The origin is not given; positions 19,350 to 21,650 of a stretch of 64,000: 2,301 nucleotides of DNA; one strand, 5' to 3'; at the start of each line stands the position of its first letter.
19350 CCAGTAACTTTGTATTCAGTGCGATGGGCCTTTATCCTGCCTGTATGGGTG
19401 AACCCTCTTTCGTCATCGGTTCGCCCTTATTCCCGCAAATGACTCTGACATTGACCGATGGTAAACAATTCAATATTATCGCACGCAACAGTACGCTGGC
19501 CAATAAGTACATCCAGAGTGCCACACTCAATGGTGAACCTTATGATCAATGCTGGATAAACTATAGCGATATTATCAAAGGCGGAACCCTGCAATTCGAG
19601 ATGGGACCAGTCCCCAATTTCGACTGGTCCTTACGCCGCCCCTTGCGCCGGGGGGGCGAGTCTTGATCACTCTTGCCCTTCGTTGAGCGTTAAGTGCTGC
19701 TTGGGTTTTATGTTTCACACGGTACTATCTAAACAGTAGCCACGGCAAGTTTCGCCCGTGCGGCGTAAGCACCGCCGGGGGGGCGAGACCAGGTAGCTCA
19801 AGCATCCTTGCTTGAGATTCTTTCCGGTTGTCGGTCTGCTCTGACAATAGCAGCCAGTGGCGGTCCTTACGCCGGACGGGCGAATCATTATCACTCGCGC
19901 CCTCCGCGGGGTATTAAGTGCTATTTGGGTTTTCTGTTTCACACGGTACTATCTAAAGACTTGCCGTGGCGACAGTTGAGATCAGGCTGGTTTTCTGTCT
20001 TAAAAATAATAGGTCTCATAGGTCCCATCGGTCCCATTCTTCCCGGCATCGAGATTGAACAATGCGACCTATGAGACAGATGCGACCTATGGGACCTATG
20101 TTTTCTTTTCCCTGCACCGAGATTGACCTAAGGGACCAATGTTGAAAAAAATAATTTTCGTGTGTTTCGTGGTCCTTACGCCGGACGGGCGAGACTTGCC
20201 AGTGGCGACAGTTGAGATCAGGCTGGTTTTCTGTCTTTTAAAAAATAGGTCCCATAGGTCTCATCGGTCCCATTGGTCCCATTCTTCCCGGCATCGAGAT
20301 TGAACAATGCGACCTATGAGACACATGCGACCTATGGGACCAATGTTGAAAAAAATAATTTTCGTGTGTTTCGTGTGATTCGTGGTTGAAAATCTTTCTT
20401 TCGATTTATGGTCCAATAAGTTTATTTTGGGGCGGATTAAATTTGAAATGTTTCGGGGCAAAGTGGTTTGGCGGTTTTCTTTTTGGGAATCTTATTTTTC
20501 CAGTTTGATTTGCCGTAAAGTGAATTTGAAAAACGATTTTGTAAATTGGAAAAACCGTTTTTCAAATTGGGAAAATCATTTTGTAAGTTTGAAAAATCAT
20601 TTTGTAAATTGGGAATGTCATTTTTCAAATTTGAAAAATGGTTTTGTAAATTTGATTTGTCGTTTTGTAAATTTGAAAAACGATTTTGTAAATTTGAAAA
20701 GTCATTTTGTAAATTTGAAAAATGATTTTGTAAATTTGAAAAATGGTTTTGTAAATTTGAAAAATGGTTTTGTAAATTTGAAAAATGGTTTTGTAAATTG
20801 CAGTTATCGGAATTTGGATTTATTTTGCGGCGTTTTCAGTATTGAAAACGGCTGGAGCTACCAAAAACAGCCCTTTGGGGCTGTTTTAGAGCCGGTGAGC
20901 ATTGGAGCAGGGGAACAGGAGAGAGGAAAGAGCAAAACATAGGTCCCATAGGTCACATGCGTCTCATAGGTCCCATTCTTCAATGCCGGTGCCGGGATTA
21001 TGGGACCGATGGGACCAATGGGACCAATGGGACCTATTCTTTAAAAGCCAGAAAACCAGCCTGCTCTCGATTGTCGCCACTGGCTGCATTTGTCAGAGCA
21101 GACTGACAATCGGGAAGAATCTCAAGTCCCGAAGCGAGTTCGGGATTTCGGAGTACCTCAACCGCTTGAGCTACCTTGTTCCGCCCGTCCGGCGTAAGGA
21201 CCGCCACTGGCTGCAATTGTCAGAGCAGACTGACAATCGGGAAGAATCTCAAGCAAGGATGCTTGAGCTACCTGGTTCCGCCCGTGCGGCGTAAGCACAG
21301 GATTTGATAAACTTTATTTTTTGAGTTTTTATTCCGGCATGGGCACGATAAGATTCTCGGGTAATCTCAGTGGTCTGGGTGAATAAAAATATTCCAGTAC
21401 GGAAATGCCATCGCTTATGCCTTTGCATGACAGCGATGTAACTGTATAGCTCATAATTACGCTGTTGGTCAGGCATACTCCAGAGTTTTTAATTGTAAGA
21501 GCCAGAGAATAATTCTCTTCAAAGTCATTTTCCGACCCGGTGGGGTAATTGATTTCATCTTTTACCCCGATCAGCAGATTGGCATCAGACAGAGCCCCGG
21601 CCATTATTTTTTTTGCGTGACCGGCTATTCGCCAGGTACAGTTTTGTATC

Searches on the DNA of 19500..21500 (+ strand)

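Call 74: search_dna_similar(query=window:19620-21325:+, collection=plasmids, mode=distant, max_rows=10)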
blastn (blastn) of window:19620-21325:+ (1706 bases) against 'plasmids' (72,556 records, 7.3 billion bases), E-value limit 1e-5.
No match.

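Call 75: search_dna_similar(query=window:19620-21325:+, collection=phages, mode=distant, max_rows=10)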
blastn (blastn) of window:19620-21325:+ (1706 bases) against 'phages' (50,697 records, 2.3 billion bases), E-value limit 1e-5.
No match.

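Call 76: search_rna_families(source=window, start=19500, end=21500, threshold=evalue, max_evalue=1)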
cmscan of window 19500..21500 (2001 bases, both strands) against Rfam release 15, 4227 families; matches with E-value up to 1: 6.
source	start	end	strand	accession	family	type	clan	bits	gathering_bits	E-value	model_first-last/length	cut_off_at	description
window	20254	20326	+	RF00857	mir-233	Gene; miRNA;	-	28.6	67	0.0063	1-78/78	no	mir-233 microRNA precursor family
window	20938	21029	+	RF03800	mir-4477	Gene; miRNA;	-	24.2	74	0.1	1-81/81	no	mir-4477 microRNA precursor family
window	20266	20343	+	RF03919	mir-1540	Gene; miRNA;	-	24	90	0.045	1-59/59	no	mir-1540 microRNA precursor family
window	20009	20081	+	RF00857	mir-233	Gene; miRNA;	-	22.7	67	0.24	1-78/78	no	mir-233 microRNA precursor family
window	20133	20175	+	RF01278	SNORD109A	Gene; snRNA; snoRNA; CD-box;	CL00069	20.7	35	0.4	1-67/67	no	Small nucleolar RNA SNORD109A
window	20538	20573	+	RF01667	rox1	Cis-reg;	-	19.7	58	0.83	1-59/59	no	Drosophila rox1 ncRNA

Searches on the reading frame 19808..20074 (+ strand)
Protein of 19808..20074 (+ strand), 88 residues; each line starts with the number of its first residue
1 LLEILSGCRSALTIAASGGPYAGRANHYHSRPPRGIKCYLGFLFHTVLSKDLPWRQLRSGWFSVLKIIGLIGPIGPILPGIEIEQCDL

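Call 86: list_cluster_members(proteins=[window:19808-20074:+, window:19715-19942:-, window:20139-20303:+, window:20261-20461:-, window:20437-20628:-, window:20902-21294:+, window:21034-21216:-, window:20957-21106:+, window:21249-21476:-, window:20546-20725:+])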
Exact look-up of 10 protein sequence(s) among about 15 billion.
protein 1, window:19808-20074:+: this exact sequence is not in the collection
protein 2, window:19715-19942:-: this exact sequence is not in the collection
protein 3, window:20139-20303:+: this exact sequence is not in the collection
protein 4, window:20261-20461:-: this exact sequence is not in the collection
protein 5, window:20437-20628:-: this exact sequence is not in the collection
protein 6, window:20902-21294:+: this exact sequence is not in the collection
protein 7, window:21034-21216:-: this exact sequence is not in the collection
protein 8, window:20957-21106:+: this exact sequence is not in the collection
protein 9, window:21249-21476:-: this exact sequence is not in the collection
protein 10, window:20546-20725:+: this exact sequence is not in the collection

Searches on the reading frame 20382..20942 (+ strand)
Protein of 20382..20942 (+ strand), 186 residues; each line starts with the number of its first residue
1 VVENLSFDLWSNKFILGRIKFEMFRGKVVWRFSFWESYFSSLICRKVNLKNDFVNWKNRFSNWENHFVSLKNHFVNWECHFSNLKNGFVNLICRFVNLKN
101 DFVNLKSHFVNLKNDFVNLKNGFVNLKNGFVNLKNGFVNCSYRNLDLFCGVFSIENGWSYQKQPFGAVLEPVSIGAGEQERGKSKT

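Call 16: search_protein_families(library=pfam, proteins=[window:20382-20942:+])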
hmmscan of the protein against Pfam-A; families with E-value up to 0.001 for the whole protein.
window:20382-20942:+ (186 aa): 0 families

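Call 24: find_homologous_proteins(query=window:20382-20942:+, max_evalue=0.01)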
Query window:20382-20942:+ (186 aa): 2 proteins with E <= 0.01 among 3236 candidates.
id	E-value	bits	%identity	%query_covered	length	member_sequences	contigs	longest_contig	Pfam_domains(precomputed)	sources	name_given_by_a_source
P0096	2.2e-109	382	95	100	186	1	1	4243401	-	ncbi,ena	-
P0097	5.6e-10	57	67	27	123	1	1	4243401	-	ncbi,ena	-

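Call 26: find_encoding_contigs(protein=P0096, flank=10000, max_places=5)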
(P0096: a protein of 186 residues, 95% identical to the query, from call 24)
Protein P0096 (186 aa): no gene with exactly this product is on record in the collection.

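Call 27: find_encoding_contigs(protein=P0097, flank=10000, max_places=5)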
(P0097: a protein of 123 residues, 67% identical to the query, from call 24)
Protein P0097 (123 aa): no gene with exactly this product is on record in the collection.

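Call 28: list_cluster_members(proteins=[window:20382-20942:+, P0096, P0097, P0001, window:25993-27702:+, window:21329-23986:-, window:24832-25704:+, window:12142-13827:+])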
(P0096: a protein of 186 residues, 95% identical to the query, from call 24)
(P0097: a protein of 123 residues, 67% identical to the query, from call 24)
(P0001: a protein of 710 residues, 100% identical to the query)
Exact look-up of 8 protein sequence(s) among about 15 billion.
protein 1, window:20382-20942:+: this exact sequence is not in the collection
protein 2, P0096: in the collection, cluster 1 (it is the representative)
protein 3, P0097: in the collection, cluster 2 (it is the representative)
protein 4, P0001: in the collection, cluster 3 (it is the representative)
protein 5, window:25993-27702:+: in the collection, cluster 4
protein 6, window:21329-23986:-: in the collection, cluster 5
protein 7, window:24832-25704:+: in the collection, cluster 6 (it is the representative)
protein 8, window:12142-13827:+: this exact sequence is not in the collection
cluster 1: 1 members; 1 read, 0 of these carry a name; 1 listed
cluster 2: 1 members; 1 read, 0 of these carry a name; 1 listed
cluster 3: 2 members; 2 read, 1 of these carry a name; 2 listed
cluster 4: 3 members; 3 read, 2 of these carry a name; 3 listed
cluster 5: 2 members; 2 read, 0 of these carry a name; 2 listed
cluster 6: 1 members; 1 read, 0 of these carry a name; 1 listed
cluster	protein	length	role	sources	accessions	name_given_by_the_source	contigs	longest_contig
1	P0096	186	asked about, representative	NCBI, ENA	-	-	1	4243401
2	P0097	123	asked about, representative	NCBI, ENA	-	-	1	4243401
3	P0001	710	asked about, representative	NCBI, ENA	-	-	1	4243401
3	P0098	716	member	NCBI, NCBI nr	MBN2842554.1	MAG: glycoside hydrolase family 92 protein [Sedimentisphaerales bacterium] | glycoside hydrolase family 92 protein [Sedimentisphaerales bacterium]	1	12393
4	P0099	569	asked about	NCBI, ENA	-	-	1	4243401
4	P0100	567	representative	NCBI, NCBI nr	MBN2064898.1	MAG: S1 RNA-binding domain-containing protein [Sedimentisphaerales bacterium] | S1 RNA-binding domain-containing protein [Sedimentisphaerales bacterium]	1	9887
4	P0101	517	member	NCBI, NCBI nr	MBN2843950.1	MAG: S1 RNA-binding domain-containing protein, partial [Sedimentisphaerales bacterium] | S1 RNA-binding domain-containing protein [Sedimentisphaerales bacterium]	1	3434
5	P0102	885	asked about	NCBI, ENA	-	-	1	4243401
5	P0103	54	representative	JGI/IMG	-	-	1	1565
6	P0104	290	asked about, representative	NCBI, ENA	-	-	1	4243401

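Call 29: find_encoding_contigs(protein=P0098, flank=10000, max_places=5)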
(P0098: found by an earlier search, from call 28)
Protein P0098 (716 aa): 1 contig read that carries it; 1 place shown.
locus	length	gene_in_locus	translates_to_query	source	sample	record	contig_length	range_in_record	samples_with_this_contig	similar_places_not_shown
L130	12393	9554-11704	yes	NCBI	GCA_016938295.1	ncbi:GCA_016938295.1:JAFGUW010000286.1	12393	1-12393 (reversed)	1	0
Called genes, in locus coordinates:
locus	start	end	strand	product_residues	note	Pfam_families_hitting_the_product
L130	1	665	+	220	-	?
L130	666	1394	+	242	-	PF00106:adh_short, PF08659:KR, PF23441:SDR, PF13561:adh_short_C2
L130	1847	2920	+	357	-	PF00596:Aldolase_II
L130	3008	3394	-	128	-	PF00472:RF-1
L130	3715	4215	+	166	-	PF01584:CheW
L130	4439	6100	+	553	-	PF13231:PMT_2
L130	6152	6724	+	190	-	PF01812:5-FTHF_cyc-lig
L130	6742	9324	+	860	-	PF13188:PAS_8 (faint), PF08269:dCache_2, PF17200:sCache_2, PF17201:Cache_3-Cache_2 (weak), PF03445:DUF294, PF10335:DUF294_C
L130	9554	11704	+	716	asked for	PF17678:Glyco_hydro_92N, PF07971:Glyco_hydro_92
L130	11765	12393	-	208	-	?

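Call 56: search_protein_representatives(alignment_id=A1)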
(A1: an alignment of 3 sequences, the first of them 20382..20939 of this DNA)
Query: 3 sequences, 186 profile positions. Proteins with E-value up to 0.001 (for the whole library): 233; up to 1e-10: 18; up to 1e-30: 5. The best 150 are listed.
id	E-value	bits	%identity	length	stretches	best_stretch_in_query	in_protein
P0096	4.8e-111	385.2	-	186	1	1-186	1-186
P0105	2.3e-63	229.8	-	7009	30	21-139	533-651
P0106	7.4e-48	179.2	-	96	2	1-58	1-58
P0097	6.0e-46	172.9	-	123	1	14-151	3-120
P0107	5.3e-35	137.3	-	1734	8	25-139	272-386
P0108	1.6e-28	116.1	-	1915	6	26-143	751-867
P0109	2.8e-20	89.3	-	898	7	55-140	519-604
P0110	2.8e-18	82.8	-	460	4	55-139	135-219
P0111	9.5e-17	77.8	-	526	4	57-138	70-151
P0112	1.9e-15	73.5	-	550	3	84-138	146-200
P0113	3.1e-14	69.6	-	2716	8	83-156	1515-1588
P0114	1.5e-12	64.1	-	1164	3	73-144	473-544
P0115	2.8e-12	63.2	-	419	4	47-138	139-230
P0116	3.1e-12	63.1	-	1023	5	85-160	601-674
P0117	4.5e-12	62.5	-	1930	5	47-140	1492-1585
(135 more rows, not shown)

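Call 59: list_cluster_members(proteins=[P0106, P0105])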
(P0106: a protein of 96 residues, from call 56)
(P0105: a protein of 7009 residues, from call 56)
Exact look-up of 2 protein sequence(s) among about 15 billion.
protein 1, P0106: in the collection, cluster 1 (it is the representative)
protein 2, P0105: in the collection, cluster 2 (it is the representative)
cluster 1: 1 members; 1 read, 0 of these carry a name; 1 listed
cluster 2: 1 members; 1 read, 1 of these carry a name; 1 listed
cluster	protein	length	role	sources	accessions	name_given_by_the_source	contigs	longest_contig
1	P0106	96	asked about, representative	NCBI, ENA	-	-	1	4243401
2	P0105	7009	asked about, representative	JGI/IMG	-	hypothetical protein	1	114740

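Call 71: find_encoding_contigs(protein=P0100, flank=10000, max_places=5)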
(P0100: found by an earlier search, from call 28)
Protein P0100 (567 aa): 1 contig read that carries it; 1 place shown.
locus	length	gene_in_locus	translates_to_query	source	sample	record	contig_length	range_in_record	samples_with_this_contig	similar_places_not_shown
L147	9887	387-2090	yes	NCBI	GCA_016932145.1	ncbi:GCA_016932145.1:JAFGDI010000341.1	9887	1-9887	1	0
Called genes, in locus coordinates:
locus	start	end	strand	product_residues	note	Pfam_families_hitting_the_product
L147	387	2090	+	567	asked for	PF13509:S1_2 (faint), PF24685:OB_RRP5_4th (faint), PF17092:PCB_OB (faint), PF00575:S1, PF21710:Spt6_S1 (faint), PF23459:S1_RRP5 (weak), PF00575:S1, PF23459:S1_RRP5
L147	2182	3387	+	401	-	PF00365:PFK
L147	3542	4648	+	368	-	PF00953:Glycos_transf_4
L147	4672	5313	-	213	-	PF21948:LplA-B_cat, PF03099:BPL_LplA_LipB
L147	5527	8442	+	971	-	PF00133:tRNA-synt_1, PF09334:tRNA-synt_1g, PF13603:tRNA-synt_1_2 (faint), PF08264:Anticodon_1, PF10458:Val_tRNA-synt_C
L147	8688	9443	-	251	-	PF01242:PTPS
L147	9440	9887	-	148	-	PF01558:POR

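Call 72: find_encoding_contigs(protein=P0101, flank=10000, max_places=5)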
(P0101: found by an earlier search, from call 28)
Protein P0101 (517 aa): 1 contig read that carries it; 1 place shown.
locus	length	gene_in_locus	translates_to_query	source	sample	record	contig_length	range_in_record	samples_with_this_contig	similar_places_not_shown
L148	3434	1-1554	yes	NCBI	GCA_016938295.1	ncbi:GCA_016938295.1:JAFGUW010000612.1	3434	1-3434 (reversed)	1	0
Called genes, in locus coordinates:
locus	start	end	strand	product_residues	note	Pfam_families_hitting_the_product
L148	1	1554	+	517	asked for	PF13509:S1_2 (faint), PF24685:OB_RRP5_4th (faint), PF17092:PCB_OB (faint), PF00575:S1, PF21710:Spt6_S1 (faint), PF23459:S1_RRP5 (weak), PF00575:S1, PF23459:S1_RRP5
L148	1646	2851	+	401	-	PF00365:PFK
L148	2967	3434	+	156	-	?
